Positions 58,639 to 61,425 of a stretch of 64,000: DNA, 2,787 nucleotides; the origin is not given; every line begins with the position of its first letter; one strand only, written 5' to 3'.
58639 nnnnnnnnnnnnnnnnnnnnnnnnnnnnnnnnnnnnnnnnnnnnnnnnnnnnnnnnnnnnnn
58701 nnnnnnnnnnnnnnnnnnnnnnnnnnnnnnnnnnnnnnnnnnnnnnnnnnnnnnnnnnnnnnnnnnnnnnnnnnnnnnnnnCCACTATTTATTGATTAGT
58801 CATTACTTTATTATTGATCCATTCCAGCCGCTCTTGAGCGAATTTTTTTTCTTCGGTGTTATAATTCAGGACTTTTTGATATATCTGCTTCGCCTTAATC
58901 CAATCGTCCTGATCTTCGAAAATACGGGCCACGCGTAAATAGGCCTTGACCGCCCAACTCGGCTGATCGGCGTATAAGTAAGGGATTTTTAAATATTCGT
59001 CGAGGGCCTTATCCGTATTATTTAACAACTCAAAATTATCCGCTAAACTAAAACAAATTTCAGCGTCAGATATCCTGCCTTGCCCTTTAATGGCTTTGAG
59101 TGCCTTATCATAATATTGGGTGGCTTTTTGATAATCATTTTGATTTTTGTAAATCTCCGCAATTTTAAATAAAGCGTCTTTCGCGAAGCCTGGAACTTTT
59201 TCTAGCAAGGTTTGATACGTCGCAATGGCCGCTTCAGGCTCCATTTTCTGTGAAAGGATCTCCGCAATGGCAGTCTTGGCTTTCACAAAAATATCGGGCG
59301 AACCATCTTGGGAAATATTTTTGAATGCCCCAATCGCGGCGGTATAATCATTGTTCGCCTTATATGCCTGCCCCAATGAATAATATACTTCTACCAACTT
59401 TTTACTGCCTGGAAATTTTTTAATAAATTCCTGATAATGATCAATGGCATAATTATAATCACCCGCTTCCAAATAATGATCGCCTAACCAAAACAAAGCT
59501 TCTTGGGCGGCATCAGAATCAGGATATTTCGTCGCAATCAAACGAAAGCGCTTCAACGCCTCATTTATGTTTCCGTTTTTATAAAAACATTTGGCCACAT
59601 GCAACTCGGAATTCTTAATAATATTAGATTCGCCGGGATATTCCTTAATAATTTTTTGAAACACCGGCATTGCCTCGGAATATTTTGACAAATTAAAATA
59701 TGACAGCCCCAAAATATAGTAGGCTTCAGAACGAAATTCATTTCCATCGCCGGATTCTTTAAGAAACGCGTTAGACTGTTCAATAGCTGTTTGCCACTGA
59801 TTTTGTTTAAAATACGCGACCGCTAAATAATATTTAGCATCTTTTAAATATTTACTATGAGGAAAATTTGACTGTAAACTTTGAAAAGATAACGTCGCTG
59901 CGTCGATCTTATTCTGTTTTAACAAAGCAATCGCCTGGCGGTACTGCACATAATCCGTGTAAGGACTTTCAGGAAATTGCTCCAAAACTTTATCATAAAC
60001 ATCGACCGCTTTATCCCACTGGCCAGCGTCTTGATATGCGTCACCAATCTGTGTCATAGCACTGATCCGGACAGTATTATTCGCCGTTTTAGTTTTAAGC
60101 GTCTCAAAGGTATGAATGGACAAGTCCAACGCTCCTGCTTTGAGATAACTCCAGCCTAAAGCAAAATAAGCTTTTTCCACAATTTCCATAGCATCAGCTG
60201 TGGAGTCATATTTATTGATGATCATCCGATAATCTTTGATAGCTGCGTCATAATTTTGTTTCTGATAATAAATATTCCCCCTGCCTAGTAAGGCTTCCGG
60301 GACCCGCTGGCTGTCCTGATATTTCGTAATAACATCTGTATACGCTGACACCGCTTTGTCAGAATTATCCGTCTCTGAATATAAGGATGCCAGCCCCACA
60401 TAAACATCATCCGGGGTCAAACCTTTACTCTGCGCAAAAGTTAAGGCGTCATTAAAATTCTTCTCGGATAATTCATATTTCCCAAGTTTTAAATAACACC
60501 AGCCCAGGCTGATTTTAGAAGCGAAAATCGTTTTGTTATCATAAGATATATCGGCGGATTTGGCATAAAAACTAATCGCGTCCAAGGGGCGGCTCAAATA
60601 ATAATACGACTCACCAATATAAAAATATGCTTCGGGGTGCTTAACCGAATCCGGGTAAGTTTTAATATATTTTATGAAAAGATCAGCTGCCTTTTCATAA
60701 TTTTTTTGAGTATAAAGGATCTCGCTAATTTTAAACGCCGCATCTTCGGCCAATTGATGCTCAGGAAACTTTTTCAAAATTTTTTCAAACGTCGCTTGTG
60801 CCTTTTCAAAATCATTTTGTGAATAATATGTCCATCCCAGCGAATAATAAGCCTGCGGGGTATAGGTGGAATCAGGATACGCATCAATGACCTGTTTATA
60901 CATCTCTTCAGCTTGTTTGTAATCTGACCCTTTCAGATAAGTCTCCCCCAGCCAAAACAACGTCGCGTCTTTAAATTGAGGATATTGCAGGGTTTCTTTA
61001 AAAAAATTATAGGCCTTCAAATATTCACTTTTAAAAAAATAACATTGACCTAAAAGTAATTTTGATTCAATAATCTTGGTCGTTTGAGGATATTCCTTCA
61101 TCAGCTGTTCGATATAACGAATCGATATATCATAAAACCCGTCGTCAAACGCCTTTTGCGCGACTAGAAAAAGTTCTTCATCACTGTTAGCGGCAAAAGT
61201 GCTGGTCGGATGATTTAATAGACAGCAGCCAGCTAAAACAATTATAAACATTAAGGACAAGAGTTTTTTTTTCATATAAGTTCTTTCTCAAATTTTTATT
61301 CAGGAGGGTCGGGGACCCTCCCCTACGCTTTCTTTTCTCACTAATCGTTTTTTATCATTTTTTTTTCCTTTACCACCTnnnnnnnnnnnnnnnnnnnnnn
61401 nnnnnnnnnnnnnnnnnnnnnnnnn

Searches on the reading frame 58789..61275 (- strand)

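Call 93: search_protein_families(library=pfam, proteins=[window:58789-61275:-], max_evalue=0.00001)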
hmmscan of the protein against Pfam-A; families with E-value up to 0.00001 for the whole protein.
window:58789-61275:- (828 aa): 27 families (the best 25 are shown)
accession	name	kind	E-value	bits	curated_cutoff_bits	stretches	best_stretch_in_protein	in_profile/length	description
PF13174.12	TPR_6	-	2.4e-84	272.8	26.3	2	141-172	1-32/33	Tetratricopeptide repeat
PF07719.23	TPR_2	-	1.4e-72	234.3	27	1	140-173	1-34/34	Tetratricopeptide repeat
PF00515.34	TPR_1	-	5.2e-64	210.1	27.8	1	141-173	2-34/34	Tetratricopeptide repeat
PF13432.12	TPR_16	-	2.7e-60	200.8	32.7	2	144-210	1-64/65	Tetratricopeptide repeat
PF13424.12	TPR_12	-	7.9e-55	183.4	30.1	1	105-168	5-73/77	Tetratricopeptide repeat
PF13428.12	TPR_14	-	1.2e-48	158.9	23.5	0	409-438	6-35/44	Tetratricopeptide repeat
PF13181.12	TPR_8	-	1.1e-42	141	25.7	0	141-168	2-29/34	Tetratricopeptide repeat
PF14559.12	TPR_19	-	2e-39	134.2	25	1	117-174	5-59/68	Tetratricopeptide repeat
PF13176.12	TPR_7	-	2.9e-32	108.4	27.9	0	701-730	1-29/36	Tetratricopeptide repeat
PF13525.12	YfiO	-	1.3e-29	103.8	25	3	444-596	8-183/203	Outer membrane lipoprotein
PF12895.13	ANAPC3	-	5.5e-28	97.5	27.2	1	478-541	23-81/82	Anaphase-promoting complex, cyclosome, subunit 3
PF25058.1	ARM_TT21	-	3.5e-19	69.7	27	0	391-492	44-142/155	Tetratricopeptide repeat protein 21 ARM repeat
PF13431.12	TPR_17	-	1.3e-18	66.1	24.4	0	126-161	2-34/34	Tetratricopeptide repeat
PF13374.12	TPR_10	-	6.8e-17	61.3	27.5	0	404-432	2-30/42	Tetratricopeptide repeat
PF17874.7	TPR_MalT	-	1.2e-15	58.1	45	0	104-196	41-141/336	MalT-like TPR region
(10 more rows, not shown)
